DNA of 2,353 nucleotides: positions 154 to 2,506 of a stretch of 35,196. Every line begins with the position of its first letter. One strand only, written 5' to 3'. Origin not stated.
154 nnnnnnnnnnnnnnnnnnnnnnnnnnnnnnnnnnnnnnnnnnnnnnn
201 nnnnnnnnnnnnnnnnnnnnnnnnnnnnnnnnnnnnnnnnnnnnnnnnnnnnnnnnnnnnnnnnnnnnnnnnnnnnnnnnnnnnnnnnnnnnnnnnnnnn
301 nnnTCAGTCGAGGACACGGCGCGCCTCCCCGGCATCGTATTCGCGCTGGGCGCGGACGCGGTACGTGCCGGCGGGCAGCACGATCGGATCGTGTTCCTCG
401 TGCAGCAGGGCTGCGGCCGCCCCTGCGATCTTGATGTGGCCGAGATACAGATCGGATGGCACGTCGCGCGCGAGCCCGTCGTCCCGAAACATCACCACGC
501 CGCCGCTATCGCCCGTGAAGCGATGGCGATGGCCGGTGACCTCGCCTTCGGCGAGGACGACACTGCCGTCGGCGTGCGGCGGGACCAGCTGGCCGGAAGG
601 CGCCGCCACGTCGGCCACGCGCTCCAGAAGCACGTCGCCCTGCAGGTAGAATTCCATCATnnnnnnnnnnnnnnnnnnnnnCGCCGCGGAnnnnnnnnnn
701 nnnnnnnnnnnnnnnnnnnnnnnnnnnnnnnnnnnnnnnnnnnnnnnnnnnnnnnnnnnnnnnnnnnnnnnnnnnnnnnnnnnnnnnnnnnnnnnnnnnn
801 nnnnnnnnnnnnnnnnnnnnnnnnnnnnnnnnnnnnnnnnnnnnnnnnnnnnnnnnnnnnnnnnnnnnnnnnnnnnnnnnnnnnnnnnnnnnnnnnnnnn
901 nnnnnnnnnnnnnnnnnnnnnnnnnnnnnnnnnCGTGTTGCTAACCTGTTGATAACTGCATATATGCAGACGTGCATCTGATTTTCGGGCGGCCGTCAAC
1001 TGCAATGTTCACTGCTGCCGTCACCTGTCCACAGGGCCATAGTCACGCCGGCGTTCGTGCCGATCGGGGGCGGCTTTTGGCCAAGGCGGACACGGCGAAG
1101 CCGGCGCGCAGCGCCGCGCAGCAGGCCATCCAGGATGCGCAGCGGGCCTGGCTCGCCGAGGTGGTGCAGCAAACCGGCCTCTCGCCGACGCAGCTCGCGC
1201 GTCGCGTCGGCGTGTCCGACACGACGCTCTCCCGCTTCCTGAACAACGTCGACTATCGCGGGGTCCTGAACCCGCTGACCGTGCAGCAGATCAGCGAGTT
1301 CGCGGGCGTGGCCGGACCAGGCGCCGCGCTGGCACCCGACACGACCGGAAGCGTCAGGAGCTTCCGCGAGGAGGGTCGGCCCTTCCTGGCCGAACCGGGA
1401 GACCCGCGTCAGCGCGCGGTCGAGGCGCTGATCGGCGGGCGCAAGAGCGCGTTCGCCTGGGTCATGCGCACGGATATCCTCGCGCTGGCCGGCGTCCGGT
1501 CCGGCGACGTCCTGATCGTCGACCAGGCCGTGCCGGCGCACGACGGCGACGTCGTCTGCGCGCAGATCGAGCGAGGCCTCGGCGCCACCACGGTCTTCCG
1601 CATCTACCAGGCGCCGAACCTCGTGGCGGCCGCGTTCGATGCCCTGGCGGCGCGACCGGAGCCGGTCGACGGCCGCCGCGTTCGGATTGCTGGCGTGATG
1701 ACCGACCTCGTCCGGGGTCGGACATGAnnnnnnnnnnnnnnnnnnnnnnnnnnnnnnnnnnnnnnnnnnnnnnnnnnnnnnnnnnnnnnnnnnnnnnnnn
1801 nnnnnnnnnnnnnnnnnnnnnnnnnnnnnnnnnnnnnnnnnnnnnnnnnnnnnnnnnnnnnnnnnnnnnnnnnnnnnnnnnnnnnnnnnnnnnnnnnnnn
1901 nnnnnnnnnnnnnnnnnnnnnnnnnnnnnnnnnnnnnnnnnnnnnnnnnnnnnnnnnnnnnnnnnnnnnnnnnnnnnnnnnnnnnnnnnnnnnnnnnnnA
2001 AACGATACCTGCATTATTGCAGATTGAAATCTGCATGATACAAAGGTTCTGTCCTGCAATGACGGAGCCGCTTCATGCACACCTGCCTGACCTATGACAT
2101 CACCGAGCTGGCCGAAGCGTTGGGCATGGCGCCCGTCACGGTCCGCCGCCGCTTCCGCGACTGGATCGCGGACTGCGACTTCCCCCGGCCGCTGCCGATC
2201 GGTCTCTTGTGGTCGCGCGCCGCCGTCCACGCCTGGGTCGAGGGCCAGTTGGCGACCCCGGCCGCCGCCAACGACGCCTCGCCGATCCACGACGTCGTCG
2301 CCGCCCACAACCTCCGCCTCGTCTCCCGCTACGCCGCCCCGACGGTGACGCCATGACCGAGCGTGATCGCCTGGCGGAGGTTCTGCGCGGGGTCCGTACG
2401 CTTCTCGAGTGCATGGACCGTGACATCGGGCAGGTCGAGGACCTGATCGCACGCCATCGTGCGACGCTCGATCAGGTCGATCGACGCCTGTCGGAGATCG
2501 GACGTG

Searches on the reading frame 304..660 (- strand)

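Call 12: search_protein_families(library=phrogs, proteins=[window:304-660:-])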
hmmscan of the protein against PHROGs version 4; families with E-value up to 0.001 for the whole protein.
window:304-660:- (118 aa): 1 family
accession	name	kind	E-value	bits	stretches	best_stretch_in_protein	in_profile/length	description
phrog_27831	-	unknown function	2.4e-11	44.8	1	4-118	10-124/124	-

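Call 13: search_protein_families(library=pfam, proteins=[window:304-660:-], max_evalue=0.01)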
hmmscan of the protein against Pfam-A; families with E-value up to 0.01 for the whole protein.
window:304-660:- (118 aa): 0 families

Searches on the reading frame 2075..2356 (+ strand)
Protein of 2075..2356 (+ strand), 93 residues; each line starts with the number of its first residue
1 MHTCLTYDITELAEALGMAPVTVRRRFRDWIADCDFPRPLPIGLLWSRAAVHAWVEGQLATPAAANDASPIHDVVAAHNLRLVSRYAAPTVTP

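Call 13: search_protein_families(library=pfam, proteins=[window:2075-2356:+], max_evalue=0.01)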
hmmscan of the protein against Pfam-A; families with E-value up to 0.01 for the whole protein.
window:2075-2356:+ (93 aa): 1 family
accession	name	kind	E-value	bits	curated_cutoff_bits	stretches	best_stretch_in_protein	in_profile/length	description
PF13404.12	HTH_AsnC-type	-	0.0031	17.7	27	1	9-28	20-39/42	AsnC-type helix-turn-helix domain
